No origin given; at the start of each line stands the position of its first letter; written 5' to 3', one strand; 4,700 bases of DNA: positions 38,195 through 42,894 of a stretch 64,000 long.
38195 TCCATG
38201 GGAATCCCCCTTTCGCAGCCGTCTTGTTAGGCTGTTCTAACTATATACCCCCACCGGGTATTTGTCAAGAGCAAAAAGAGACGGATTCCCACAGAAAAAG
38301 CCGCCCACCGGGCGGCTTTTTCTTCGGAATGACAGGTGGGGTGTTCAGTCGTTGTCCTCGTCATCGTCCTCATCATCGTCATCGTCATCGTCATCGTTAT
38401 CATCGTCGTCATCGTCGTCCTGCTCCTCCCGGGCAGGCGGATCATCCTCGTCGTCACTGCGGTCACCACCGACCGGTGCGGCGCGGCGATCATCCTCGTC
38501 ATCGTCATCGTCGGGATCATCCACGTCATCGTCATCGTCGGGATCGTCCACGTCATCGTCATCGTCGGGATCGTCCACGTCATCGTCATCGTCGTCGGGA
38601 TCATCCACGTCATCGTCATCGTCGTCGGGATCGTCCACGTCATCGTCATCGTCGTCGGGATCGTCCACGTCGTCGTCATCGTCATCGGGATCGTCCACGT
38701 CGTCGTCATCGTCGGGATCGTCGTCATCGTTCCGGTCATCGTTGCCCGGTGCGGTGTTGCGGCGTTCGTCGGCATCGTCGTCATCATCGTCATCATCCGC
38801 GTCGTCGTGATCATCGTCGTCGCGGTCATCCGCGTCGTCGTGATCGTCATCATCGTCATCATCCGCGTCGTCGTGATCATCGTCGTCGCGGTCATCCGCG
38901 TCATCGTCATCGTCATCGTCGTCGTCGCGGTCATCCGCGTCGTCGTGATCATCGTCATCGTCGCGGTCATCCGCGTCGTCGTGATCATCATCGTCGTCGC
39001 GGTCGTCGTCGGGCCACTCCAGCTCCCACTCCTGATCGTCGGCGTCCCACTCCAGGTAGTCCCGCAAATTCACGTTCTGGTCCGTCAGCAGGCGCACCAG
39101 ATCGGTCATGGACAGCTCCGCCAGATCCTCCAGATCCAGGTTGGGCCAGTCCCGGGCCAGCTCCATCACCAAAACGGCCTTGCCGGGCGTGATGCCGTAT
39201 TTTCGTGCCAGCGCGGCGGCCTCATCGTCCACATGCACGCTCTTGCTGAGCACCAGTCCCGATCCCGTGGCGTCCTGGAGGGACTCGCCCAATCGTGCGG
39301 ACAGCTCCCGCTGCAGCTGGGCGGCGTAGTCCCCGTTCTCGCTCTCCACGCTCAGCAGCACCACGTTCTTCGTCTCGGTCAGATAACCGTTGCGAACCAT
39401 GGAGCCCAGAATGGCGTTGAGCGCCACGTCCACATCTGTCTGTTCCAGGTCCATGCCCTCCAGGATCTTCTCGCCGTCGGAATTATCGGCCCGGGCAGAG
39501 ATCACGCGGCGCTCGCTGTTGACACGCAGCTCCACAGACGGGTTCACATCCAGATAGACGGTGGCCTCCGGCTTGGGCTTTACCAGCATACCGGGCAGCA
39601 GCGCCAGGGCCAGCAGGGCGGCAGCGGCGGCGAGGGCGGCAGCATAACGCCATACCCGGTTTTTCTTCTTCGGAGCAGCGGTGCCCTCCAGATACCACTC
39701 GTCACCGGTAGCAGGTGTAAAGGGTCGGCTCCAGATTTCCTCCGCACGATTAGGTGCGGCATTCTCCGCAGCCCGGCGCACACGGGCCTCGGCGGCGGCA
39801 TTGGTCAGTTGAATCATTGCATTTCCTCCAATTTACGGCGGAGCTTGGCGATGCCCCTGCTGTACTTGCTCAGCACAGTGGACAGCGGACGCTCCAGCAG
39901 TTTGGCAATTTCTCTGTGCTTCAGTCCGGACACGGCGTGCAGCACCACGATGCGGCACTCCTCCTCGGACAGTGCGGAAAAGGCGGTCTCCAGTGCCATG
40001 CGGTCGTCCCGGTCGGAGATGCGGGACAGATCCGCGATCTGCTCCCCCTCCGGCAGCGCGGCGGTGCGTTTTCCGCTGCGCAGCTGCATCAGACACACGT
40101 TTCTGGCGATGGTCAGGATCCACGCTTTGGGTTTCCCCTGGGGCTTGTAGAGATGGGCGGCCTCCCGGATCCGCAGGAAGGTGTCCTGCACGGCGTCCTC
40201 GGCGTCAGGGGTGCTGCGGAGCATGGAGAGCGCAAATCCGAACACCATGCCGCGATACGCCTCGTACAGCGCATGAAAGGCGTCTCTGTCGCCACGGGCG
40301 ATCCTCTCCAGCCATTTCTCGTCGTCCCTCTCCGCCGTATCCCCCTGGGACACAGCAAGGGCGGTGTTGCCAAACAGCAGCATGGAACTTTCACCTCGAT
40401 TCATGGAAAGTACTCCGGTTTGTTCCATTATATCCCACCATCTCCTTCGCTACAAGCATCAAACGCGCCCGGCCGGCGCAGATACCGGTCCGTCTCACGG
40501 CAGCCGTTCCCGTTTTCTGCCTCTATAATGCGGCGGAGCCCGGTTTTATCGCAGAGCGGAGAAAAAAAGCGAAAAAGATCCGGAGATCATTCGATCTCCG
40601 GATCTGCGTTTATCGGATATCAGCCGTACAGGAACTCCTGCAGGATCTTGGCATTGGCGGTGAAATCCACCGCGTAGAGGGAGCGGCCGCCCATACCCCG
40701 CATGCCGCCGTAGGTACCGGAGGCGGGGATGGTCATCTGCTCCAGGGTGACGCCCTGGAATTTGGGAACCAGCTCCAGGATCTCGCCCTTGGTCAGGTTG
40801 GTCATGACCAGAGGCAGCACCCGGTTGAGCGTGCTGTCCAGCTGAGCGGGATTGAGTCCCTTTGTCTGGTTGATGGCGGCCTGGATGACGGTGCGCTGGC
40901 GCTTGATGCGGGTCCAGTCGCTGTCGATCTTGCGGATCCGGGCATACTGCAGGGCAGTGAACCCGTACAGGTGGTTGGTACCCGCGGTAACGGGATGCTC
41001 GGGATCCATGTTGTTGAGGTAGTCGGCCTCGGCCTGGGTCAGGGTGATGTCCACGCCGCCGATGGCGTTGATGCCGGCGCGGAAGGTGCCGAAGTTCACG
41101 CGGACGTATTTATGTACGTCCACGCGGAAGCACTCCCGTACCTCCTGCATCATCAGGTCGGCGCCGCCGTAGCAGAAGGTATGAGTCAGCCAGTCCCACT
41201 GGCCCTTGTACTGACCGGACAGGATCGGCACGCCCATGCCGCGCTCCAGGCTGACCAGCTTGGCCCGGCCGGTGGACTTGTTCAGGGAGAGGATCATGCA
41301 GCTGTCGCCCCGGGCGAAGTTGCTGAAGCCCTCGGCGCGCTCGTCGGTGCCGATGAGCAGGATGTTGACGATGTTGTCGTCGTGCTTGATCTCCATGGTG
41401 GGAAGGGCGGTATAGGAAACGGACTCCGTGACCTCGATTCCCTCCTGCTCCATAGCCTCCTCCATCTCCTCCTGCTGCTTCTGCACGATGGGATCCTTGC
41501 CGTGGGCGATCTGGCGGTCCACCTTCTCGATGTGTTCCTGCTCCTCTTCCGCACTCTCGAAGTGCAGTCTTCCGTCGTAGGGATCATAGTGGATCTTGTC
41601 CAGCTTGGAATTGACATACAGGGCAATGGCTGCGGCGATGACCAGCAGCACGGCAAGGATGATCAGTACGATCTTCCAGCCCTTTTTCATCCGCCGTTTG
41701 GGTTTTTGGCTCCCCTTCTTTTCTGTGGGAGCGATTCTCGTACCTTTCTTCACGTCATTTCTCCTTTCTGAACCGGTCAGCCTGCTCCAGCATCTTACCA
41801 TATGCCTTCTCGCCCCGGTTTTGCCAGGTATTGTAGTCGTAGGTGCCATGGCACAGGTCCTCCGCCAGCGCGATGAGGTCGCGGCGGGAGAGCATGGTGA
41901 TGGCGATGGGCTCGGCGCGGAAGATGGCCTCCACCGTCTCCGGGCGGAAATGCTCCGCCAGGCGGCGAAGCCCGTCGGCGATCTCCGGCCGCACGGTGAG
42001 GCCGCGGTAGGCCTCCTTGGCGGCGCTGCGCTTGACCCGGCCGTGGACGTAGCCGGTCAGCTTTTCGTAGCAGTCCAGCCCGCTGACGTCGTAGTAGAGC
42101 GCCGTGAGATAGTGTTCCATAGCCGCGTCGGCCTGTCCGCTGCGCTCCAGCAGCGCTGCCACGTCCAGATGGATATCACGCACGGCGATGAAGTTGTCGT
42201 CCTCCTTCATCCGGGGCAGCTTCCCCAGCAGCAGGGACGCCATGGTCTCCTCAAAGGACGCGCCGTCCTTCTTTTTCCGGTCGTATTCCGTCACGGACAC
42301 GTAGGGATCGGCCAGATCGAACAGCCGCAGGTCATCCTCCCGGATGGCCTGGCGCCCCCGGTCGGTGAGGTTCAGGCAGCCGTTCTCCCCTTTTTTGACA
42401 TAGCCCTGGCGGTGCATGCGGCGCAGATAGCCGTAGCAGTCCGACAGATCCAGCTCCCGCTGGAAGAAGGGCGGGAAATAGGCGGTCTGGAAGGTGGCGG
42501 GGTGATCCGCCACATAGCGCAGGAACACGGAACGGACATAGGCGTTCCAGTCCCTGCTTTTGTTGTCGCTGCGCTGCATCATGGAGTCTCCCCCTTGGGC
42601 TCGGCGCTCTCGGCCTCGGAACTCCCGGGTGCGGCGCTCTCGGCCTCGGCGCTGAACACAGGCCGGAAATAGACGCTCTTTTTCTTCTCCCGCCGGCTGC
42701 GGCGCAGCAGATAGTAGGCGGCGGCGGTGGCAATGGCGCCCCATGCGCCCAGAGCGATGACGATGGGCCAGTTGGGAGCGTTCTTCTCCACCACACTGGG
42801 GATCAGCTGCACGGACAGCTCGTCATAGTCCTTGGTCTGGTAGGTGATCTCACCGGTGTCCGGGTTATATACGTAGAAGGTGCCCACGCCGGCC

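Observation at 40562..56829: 13-gene wall-polymer operon in which ATP-grasp and Mur-type amide ligases take the place of glycosyltransferases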

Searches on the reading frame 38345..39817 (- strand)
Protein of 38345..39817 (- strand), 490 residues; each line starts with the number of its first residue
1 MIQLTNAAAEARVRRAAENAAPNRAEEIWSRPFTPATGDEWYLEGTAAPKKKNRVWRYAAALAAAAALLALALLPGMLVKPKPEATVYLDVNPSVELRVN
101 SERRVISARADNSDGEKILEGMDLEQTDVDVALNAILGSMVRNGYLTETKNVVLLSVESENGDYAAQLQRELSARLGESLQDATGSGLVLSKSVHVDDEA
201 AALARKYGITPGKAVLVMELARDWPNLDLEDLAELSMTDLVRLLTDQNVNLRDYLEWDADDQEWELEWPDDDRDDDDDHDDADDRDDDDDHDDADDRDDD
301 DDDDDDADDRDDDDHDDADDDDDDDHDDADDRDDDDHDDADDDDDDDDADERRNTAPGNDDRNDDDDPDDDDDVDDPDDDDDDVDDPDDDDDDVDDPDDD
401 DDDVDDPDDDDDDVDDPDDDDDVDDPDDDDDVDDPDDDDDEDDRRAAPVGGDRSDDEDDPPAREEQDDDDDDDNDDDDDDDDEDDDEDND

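Call 9: search_protein_families(library=pfam, proteins=[window:38345-39817:-], max_evalue=0.001)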
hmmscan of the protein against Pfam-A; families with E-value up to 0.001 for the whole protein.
window:38345-39817:- (490 aa): 1 family
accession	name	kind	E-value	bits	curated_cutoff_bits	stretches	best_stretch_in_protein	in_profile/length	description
PF23750.1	RsgI_M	-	8.9e-29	101.2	25.3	1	85-216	2-130/133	Anti-sigma factor RsgI-like central domain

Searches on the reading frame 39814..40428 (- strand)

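Call 9: search_protein_families(library=pfam, proteins=[window:39814-40428:-], max_evalue=0.001)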
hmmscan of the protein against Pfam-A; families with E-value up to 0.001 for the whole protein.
window:39814-40428:- (204 aa): 4 families
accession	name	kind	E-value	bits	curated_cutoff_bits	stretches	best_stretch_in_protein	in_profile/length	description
PF04542.20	Sigma70_r2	-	1.8e-18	66.6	24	1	54-122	1-71/71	Sigma-70 region 2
PF08281.18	Sigma70_r4_2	-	4.7e-10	39.4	25.7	1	144-196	2-54/54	Sigma-70, region 4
PF04545.22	Sigma70_r4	-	2.9e-05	23.9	24.1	1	149-197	1-49/50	Sigma-70, region 4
PF07638.17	Sigma70_ECF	-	0.00016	22.1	21.1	0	38-200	6-183/185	ECF sigma factor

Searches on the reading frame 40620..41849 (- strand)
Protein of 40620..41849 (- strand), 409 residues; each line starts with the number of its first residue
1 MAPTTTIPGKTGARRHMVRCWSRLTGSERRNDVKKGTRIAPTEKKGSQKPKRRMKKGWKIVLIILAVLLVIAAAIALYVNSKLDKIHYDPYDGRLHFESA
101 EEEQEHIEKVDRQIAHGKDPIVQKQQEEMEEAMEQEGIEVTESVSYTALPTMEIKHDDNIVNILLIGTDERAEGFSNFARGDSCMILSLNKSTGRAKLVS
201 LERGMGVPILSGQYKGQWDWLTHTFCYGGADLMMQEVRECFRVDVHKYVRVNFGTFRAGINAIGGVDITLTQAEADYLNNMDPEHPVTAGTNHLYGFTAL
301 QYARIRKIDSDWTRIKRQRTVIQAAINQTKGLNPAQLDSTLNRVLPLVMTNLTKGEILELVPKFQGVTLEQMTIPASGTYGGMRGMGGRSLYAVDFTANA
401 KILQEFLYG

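Call 4: search_protein_families(library=pfam, proteins=[window:40620-41849:-], max_evalue=0.01)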
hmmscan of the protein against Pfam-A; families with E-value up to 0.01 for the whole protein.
window:40620-41849:- (409 aa): 1 family
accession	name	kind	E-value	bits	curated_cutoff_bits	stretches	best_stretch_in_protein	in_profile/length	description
PF03816.19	LytR_cpsA_psr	-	1.3e-29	103.7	24.6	1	180-330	1-149/150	LytR_cpsA_psr family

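Call 12: search_protein_families(library=ncbifam, proteins=[window:40620-41849:-], max_evalue=0.01)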
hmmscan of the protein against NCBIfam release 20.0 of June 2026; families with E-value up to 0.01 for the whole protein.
window:40620-41849:- (409 aa): 4 families
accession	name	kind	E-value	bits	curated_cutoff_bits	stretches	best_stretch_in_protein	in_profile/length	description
NF006897.1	PRK09379.1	equivalog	1.6e-29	103.1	441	1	153-378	53-270/298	polyisoprenyl-teichoic acid--peptidoglycan teichoic acid transferase TagU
TIGR00350.1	lytR_cpsA_psr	domain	4.6e-25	88.6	62.3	1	179-329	1-150/152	LCP family glycopolymer transferase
NF047591.1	ligase_LytR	equivalog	1.9e-20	73.5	450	1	157-334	54-240/336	glycopolymer--peptidoglycan transferase LytR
NF051849.1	LCP_trans_Cps2A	equivalog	6.3e-20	71.8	650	1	153-362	214-419/477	LCP family glycopolymer transferase CpsA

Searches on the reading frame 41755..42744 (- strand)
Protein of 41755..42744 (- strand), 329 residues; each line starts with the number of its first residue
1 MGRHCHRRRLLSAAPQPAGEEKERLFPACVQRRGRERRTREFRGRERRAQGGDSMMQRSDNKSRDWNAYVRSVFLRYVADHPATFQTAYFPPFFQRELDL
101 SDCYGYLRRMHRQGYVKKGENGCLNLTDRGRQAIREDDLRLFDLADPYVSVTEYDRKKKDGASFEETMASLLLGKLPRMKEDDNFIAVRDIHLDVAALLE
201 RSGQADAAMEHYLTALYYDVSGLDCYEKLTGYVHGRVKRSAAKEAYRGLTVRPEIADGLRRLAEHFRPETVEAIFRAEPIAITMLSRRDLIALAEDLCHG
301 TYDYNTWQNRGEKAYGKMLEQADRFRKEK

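Call 4: search_protein_families(library=pfam, proteins=[window:41755-42744:-], max_evalue=0.01)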
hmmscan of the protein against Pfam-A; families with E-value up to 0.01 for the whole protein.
window:41755-42744:- (329 aa): 0 families

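Call 12: search_protein_families(library=ncbifam, proteins=[window:41755-42744:-], max_evalue=0.01)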
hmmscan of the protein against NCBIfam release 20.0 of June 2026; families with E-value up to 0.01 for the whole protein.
window:41755-42744:- (329 aa): 0 families

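Call 52: search_protein_representatives(protein=window:41755-42582:-)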
Query: 275 residues. Proteins with E-value up to 0.001 (for the whole library): 59; up to 1e-10: 42; up to 1e-30: 16. The best 59 are listed.
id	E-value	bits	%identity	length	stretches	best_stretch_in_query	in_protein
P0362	1.5e-68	247.2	44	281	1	1-275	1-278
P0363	1.8e-60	220.6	40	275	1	1-266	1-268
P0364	2.0e-53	197.6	38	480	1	10-266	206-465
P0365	2.4e-46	174.4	34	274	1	10-268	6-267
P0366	2.1e-39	151.6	31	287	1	12-273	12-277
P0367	3.5e-37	144.3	33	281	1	7-265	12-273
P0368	1.2e-36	142.5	32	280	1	14-273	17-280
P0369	7.2e-36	140.0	32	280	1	13-270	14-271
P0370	5.2e-34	133.9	32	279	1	14-269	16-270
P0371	6.8e-34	133.5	30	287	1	3-269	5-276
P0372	8.4e-34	133.2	30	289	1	11-270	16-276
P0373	8.9e-34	133.2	30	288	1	7-270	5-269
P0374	1.4e-32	129.3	30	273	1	13-270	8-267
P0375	1.9e-32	128.8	30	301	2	67-273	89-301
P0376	2.8e-32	128.2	29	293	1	12-256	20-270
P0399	4.4e-18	81.7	25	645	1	14-256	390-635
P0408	3.0e-06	42.9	20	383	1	66-263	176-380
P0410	1.7e-05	40.4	23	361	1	11-267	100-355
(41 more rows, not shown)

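Call 53: search_protein_families(library=pfam, proteins=[P0364, P0399, P0410, P0408, P0362], max_evalue=0.01)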
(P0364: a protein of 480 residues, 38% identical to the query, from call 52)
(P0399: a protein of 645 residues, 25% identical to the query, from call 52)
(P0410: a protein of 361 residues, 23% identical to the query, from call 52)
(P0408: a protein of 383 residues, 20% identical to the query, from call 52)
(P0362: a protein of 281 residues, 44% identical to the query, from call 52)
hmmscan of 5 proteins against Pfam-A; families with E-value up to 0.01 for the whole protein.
P0364 (480 aa): 0 families

P0399 (645 aa): 0 families

P0410 (361 aa): 0 families

P0408 (383 aa): 7 families
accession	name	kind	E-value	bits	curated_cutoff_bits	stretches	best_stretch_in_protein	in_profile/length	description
PF02037.33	SAP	-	5e-10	39.2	23.9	1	131-163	2-34/37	SAP domain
PF13463.12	HTH_27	-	7e-09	36.3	22.2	1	36-102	1-68/68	Winged helix DNA-binding domain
PF01047.28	MarR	-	2.1e-08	34.4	24.6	1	36-93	1-58/59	MarR family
PF12802.13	MarR_2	-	1.2e-06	29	27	1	37-93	4-61/61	MarR family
PF13601.12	HTH_34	-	6.6e-06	26.6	27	1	55-110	17-73/80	Winged helix DNA-binding domain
PF22381.2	Staph_reg_Sar_Rot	-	0.00017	22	27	1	35-102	11-78/85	Transcriptional regulator SarA/Rot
PF13412.12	HTH_24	-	0.0053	16.7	21.9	0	56-83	21-48/48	Winged helix-turn-helix DNA-binding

P0362 (281 aa): 0 families
